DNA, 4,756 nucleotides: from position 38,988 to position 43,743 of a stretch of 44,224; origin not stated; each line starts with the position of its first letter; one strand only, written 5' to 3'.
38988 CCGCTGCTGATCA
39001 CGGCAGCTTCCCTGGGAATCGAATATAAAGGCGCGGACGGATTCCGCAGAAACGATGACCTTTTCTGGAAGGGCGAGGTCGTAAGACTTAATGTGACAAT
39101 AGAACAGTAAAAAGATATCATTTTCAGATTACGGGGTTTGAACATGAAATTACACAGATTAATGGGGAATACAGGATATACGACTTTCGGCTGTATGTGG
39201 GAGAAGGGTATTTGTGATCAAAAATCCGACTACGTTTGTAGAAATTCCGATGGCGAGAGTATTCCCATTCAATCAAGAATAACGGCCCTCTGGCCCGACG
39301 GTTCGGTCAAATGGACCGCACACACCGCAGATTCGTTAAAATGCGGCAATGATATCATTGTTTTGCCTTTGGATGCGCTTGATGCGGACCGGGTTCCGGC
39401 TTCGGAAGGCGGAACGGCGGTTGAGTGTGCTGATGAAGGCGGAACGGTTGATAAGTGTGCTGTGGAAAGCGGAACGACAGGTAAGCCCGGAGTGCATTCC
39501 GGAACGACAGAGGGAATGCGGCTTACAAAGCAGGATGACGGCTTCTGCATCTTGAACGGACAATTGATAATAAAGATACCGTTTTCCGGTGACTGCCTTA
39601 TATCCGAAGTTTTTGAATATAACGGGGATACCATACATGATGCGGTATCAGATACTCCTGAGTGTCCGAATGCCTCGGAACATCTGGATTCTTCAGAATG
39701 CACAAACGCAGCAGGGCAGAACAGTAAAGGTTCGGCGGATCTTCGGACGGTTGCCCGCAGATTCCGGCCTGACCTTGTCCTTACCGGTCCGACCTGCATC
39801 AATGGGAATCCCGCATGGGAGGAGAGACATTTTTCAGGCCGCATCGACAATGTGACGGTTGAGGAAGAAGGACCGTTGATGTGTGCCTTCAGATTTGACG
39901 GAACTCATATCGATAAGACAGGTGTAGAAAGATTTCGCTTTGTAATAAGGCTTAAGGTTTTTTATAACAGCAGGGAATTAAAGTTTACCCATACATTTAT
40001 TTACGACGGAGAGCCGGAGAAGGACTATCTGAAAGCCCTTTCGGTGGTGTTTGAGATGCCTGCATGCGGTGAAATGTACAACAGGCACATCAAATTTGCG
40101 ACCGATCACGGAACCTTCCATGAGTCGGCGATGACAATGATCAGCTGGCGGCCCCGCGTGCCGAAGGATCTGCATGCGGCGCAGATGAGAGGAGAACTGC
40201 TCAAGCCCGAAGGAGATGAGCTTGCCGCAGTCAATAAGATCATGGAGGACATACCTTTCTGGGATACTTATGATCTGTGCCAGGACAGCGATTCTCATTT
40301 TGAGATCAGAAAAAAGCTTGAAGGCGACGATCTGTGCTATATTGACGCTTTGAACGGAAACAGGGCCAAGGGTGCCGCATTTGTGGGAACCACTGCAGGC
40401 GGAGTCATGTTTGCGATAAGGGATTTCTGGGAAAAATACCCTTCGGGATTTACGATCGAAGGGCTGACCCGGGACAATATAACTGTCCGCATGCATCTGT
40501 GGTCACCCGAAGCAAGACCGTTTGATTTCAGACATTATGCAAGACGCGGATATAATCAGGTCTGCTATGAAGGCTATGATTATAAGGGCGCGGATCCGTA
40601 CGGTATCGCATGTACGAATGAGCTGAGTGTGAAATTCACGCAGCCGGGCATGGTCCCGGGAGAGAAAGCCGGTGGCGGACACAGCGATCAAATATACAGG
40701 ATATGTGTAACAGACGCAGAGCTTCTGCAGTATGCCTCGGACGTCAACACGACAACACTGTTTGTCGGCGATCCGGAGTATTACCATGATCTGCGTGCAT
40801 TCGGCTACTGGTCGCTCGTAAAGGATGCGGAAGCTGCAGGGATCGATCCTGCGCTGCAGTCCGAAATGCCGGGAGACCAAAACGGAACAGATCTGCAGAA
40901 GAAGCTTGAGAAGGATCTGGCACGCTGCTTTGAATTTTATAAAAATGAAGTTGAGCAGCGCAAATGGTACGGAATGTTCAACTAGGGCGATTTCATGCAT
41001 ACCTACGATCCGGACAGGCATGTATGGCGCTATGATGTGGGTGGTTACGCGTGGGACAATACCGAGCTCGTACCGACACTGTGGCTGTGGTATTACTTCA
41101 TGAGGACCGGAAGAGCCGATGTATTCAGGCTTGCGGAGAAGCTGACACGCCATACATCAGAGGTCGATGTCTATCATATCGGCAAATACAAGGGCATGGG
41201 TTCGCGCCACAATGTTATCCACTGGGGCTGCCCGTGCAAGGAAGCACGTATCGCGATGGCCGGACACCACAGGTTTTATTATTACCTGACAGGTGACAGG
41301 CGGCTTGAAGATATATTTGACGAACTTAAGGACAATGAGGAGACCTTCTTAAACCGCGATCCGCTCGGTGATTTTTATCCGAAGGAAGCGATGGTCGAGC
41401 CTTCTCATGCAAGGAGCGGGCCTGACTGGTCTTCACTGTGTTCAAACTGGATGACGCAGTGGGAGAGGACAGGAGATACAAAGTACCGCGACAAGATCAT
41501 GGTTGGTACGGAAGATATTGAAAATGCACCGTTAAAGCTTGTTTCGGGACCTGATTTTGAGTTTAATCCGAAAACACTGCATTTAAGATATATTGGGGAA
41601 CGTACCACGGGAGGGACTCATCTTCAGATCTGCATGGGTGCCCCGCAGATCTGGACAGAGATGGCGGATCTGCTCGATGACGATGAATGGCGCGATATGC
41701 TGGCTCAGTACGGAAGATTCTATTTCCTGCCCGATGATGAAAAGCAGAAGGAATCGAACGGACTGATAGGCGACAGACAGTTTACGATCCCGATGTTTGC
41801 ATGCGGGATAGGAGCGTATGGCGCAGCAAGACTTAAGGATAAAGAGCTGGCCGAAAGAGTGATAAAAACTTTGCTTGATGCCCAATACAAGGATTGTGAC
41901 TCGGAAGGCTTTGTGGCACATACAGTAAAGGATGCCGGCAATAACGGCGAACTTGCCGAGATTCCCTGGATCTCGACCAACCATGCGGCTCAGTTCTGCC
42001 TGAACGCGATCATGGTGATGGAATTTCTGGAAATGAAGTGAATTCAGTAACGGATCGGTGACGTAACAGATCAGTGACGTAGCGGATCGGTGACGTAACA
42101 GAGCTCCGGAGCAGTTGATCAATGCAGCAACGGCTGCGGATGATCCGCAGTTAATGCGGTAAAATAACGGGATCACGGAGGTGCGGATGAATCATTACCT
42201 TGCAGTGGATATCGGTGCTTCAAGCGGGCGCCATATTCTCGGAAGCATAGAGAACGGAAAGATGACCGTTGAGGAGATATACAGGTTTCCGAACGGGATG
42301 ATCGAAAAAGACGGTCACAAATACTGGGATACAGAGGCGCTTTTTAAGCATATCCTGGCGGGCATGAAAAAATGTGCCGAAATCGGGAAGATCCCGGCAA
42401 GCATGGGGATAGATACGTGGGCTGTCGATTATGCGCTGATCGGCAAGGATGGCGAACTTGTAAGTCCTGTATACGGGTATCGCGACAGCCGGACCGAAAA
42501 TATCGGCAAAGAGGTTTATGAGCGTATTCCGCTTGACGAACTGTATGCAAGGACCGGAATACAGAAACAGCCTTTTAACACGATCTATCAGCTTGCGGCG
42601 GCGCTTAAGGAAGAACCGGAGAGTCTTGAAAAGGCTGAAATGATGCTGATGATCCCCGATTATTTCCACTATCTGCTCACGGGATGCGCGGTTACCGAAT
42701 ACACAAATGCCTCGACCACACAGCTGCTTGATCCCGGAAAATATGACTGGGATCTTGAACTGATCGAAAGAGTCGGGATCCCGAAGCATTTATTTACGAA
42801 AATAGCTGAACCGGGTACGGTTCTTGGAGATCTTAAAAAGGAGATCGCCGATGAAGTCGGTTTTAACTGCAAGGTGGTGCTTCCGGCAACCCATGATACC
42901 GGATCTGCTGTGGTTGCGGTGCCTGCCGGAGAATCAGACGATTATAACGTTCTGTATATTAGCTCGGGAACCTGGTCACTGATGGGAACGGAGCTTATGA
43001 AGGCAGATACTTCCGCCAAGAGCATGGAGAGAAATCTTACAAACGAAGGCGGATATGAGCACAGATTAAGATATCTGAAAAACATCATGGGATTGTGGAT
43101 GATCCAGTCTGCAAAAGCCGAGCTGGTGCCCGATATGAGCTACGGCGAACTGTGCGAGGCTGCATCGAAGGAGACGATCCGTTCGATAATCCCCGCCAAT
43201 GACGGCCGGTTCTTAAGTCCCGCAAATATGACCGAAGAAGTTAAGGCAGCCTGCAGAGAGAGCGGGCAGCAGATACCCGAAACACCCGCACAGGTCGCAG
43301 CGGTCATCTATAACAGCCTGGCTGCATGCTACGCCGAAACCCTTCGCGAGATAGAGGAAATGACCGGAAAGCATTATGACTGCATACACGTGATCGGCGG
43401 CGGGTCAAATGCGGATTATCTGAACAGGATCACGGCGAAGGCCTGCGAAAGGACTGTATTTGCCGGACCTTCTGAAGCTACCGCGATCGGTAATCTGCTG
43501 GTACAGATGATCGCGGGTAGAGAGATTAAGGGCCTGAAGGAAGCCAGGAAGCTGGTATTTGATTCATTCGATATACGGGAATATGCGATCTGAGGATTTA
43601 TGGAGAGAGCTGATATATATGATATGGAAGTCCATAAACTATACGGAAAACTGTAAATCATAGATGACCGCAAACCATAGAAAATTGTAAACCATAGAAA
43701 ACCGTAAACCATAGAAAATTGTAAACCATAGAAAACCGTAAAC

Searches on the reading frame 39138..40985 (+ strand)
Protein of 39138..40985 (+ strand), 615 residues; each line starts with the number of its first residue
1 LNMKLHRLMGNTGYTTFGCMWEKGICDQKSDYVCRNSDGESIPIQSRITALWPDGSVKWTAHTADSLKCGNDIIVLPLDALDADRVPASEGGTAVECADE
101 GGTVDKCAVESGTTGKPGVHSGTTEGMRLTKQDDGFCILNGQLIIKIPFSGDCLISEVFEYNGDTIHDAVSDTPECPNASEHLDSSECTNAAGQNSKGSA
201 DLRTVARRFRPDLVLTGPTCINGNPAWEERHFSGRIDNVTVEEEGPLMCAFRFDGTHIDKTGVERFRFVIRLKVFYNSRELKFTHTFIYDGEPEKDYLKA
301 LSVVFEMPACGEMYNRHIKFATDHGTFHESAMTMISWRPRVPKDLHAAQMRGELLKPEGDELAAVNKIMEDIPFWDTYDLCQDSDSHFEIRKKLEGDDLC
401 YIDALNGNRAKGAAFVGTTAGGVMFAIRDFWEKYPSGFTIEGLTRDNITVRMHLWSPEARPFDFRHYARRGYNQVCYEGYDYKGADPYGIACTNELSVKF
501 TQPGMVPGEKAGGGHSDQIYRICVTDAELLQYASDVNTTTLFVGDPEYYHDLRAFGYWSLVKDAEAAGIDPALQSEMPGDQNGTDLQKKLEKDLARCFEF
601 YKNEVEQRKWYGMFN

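Call 8: search_protein_families(library=pfam, proteins=[window:39138-40985:+], max_evalue=0.001)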
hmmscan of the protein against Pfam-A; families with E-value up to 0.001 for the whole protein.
window:39138-40985:+ (615 aa): 3 families
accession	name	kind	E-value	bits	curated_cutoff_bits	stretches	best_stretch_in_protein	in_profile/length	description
PF21345.3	PcRGLX_2nd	-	4.1e-79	266.7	23.5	1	224-501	58-346/360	PcRGLX-like protein central beta sandwich domain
PF19501.5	PcRGLX_1st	-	8.3e-19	67.6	22.1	1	4-66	4-70/83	PcRGLX-like N-terminal RIFT barrel domain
PF21346.3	PcRGLX_3rd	-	1.3e-09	38.3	23.8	1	541-615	3-58/411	PcRGLX-like protein C-terminal alpha/alpha toroid domain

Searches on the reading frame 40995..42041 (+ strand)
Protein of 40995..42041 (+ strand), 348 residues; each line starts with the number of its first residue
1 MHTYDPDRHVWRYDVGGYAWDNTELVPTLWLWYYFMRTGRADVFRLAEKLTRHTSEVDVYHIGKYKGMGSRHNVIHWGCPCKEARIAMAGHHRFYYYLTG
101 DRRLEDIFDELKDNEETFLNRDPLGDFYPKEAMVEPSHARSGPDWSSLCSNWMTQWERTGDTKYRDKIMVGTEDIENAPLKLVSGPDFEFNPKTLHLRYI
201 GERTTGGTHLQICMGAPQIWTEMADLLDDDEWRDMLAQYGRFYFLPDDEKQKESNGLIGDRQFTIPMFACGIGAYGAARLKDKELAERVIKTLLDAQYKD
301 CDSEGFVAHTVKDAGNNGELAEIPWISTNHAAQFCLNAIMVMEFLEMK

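Call 61: search_protein_families(library=pfam, proteins=[window:40995-42041:+], max_evalue=5)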
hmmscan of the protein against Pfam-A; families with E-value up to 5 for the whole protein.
window:40995-42041:+ (348 aa): 1 family
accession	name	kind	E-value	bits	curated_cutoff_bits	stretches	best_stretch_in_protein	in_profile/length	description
PF21346.3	PcRGLX_3rd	-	2.3e-130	436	23.8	1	1-346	63-407/411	PcRGLX-like protein C-terminal alpha/alpha toroid domain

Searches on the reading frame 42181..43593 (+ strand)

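Call 61: search_protein_families(library=pfam, proteins=[window:42181-43593:+], max_evalue=5)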
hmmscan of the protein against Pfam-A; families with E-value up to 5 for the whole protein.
window:42181-43593:+ (470 aa): 2 families
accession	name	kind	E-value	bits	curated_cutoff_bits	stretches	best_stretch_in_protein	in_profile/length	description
PF00370.27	FGGY_N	-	7.5e-34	117.8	28.8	1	6-245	2-244/245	FGGY family of carbohydrate kinases, N-terminal domain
PF02782.22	FGGY_C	-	4.5e-27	95.6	27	1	258-445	1-197/198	FGGY family of carbohydrate kinases, C-terminal domain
